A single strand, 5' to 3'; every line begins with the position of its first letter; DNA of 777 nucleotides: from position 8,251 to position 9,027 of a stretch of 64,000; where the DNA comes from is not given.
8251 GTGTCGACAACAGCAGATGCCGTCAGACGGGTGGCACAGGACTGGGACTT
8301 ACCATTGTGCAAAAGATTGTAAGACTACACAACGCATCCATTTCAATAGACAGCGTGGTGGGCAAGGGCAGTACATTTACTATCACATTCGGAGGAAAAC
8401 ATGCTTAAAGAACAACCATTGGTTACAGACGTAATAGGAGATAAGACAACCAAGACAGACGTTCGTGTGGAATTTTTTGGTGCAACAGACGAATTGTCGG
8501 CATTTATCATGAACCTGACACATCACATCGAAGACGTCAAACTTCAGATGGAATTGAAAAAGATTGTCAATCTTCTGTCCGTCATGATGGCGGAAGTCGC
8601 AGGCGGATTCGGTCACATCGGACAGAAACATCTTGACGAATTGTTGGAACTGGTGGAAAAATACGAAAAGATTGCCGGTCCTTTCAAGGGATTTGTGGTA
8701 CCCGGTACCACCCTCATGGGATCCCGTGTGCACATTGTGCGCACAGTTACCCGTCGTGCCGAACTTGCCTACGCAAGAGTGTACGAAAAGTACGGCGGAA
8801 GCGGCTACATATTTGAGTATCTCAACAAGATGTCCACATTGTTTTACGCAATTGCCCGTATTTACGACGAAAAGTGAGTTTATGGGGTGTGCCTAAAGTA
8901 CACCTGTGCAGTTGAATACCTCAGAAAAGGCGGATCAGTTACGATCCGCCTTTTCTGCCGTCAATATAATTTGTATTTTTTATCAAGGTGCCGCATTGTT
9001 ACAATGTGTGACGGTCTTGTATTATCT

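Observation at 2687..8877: Non-canonical poly-gamma-glutamate locus: pgsB-pgsC without PgsA, coupled to a two-component system and a PduO-like protein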

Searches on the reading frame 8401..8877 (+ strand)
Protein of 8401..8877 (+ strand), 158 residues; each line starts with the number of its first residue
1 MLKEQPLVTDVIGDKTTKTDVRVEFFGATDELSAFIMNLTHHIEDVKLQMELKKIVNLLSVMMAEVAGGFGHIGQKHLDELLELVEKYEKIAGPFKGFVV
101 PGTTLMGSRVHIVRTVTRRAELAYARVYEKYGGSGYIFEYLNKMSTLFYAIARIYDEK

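Call 3: search_protein_families(library=pfam, proteins=[window:8401-8877:+], max_evalue=0.01)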
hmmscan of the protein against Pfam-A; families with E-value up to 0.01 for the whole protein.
window:8401-8877:+ (158 aa): 1 family
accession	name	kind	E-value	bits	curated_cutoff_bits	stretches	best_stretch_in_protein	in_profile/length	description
PF01923.23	Cob_adeno_trans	-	3.4e-26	92.8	24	1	13-154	16-170/171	Cobalamin adenosyltransferase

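Call 4: search_protein_families(library=ncbifam, proteins=[window:8401-8877:+], max_evalue=0.01)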
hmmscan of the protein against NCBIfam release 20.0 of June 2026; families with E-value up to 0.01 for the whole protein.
window:8401-8877:+ (158 aa): 1 family
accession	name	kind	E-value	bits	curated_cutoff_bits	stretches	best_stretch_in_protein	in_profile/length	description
TIGR00636.1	PduO_Nterm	equivalog_domain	4.9e-28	98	108.45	1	9-157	10-161/171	cob(I)yrinic acid a,c-diamide adenosyltransferase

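Call 76: search_solved_structures(query=window:8401-8877:+, max_evalue=0.001, show_alignments=2)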
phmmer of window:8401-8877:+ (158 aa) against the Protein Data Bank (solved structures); distinct sequences matched with E-value up to 0.001: 37.
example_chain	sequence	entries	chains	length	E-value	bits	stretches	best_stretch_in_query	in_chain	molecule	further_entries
1wy1_A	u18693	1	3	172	3.4e-16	62.7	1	13-156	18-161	hypothetical protein PH0671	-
6x1i_A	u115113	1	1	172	2.3e-15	60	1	23-155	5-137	Cob_adeno_trans domain-containing protein PH0671 fused to a coiled coil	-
2ah6_A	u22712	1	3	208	1.4e-14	57.5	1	9-156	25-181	BH1595, unknown conserved protein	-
5cy5_A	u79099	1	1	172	1.5e-14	57.4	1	13-156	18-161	T33-51H-A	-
8g3k_A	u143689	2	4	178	1.7e-14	57.2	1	13-156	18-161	Cob_adeno_trans domain-containing protein | Tetrahedral Nanocage Cage, Non-Fusion Component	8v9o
6c9i_A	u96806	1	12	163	1.5e-12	50.9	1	13-156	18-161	DARP14 - Subunit A with DARPin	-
4nwp_A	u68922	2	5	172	1.6e-12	50.8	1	13-156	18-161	Putative uncharacterized protein | Putative uncharacterized protein PH0671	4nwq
1woz_A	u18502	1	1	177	3.2e-12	49.8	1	9-155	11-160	177aa long conserved hypothetical protein (ST1454)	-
3ke4_A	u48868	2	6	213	3.6e-12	49.7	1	8-156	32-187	Hypothetical Cytosolic Protein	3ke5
8vdz_A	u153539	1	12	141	4.4e-12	49.4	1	23-156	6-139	Subunit A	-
6c9k_A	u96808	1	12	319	8.4e-12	48.5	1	13-156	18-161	DARP14 - Subunit A with DARPin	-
6nht_A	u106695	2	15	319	8.5e-12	48.5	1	13-156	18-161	DARP14 - Subunit A with DARPin | Subunit A-DARPin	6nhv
1rty_A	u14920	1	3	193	1.2e-11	48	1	9-156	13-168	yvqk protein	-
8ve7_A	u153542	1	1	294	3.1e-11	46.6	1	23-156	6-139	DARPin protein scaffold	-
1wvt_A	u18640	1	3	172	7.8e-11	45.3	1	22-156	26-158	hypothetical protein ST2180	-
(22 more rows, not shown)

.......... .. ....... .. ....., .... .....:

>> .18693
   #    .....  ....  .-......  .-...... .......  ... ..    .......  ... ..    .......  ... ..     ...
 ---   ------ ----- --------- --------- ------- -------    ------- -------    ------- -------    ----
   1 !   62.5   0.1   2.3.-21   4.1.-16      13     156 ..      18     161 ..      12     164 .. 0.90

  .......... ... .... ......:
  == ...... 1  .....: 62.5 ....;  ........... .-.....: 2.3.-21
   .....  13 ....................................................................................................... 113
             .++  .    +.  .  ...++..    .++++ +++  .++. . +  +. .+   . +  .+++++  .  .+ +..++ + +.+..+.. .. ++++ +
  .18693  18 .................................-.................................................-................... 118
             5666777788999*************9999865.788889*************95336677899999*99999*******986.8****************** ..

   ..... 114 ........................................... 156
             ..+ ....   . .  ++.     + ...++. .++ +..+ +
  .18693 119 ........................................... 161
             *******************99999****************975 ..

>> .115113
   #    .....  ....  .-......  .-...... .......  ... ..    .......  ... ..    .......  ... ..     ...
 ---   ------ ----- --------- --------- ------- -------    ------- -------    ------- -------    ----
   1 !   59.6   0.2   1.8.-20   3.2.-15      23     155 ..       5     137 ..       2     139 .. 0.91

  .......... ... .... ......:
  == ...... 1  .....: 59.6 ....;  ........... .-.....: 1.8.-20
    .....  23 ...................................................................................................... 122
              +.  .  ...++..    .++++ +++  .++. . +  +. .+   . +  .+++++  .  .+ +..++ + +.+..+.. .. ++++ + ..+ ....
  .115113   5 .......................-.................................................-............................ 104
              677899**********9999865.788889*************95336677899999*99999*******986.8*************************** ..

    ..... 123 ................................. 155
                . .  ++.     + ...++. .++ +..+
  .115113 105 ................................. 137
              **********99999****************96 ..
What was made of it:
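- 8401..8877 (+): PduO-type Cob_adeno_trans-family protein; last gene of the string, with no shown link to the polymer. The closest solved chain is PH0671, of unknown function (call 76).
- On PduO-type ATP:cob(I)alamin adenosyltransferase: The closest solved chains are proteins of unknown function (PH0671, BH1595), ahead of YvqK and L. reuteri PduO (call 76).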
